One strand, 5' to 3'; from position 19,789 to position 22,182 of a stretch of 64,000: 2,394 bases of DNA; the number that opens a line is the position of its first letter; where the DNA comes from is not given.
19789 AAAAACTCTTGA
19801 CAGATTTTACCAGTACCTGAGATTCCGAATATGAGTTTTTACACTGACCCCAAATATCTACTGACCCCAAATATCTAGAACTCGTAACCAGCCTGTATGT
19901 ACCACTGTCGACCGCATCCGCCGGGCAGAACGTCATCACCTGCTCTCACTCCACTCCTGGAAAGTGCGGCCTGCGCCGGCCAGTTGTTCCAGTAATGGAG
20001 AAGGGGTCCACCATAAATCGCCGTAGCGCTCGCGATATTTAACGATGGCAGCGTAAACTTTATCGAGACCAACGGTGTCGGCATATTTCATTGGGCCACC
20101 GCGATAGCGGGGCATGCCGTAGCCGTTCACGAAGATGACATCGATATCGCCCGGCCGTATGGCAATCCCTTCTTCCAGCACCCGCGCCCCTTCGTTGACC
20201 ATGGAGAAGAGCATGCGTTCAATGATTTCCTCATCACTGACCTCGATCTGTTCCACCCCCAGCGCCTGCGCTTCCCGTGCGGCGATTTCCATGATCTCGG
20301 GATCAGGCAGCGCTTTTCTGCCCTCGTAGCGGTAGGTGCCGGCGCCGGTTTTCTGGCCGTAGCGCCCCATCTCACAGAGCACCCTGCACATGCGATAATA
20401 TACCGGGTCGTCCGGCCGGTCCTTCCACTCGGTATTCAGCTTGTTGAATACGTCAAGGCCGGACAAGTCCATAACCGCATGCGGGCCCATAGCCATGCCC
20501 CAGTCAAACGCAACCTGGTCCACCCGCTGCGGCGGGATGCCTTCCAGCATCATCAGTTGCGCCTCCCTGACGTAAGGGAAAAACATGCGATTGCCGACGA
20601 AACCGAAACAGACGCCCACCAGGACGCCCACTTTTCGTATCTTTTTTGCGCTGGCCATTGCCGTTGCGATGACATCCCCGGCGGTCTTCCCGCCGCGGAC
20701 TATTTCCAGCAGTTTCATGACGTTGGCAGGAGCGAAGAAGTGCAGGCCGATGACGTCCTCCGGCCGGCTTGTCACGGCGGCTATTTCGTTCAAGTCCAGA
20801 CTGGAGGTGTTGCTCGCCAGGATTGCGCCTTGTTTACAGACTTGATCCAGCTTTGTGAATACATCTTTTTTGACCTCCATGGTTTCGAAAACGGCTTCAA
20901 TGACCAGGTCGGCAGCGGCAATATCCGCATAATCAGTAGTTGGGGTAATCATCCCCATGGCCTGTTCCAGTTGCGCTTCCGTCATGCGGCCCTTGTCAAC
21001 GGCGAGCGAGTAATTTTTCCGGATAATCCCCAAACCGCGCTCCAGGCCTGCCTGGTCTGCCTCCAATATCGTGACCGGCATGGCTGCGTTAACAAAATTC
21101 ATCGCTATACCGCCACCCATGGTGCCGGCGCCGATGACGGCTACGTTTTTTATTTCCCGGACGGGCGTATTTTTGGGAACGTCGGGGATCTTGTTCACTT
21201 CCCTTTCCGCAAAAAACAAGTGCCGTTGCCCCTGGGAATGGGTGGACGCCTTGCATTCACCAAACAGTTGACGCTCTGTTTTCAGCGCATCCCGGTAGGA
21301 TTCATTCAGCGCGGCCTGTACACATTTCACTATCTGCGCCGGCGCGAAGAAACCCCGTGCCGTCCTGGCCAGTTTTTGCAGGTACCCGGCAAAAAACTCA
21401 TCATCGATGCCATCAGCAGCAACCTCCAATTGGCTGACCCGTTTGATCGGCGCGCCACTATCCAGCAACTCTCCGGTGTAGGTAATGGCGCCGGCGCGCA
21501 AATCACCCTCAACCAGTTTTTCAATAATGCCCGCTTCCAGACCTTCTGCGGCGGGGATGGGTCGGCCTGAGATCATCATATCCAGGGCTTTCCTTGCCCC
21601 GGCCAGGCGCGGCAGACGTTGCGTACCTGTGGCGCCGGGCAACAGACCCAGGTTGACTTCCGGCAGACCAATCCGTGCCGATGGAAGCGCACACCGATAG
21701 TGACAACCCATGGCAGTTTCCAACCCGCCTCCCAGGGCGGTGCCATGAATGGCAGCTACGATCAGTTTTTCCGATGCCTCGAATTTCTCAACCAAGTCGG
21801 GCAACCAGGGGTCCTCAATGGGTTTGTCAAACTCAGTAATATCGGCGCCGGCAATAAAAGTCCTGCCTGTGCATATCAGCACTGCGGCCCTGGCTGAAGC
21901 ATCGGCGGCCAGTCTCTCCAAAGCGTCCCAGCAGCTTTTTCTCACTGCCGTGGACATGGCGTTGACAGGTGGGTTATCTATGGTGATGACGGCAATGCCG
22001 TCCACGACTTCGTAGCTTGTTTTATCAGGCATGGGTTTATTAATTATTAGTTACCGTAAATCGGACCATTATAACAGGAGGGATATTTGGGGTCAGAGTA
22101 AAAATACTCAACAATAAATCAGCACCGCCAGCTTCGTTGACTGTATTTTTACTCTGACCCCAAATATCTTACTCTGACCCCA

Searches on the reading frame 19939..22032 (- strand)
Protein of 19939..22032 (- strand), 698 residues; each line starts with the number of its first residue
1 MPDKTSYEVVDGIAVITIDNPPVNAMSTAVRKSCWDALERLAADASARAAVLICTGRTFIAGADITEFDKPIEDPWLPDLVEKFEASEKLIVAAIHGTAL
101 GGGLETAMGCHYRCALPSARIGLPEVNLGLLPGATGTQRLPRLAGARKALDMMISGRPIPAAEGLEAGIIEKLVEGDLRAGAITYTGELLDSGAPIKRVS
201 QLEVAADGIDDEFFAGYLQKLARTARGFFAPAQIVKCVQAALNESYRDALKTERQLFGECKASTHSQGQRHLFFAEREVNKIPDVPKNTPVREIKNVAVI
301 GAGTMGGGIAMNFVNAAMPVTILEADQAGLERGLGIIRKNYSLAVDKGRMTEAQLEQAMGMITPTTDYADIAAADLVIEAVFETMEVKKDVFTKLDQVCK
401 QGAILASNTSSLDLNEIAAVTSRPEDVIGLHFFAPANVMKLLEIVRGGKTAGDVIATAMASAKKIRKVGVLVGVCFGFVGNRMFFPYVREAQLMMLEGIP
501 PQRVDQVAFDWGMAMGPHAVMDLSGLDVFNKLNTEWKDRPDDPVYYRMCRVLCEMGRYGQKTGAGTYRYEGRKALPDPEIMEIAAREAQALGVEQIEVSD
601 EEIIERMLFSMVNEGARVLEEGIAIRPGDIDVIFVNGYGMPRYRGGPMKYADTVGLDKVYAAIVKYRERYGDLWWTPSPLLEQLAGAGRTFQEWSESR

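Call 40: search_protein_families(library=pfam, proteins=[window:19939-22032:-], max_evalue=0.00001)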
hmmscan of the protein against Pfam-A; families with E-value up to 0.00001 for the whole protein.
window:19939-22032:- (698 aa): 4 families
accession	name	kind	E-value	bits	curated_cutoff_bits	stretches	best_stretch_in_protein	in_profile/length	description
PF02737.24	3HCDH_N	-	4.7e-61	206.3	22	1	296-472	1-177/180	3-hydroxyacyl-CoA dehydrogenase, NAD binding domain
PF00378.25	ECH_1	-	4.9e-36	124.8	27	1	11-190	4-191/251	Enoyl-CoA hydratase/isomerase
PF00725.27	3HCDH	-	1.2e-34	119.2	22.1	2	477-569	1-97/97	3-hydroxyacyl-CoA dehydrogenase, C-terminal domain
PF16113.10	ECH_2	-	3.9e-15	56.6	27.2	1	14-176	2-174/335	Enoyl-CoA hydratase/isomerase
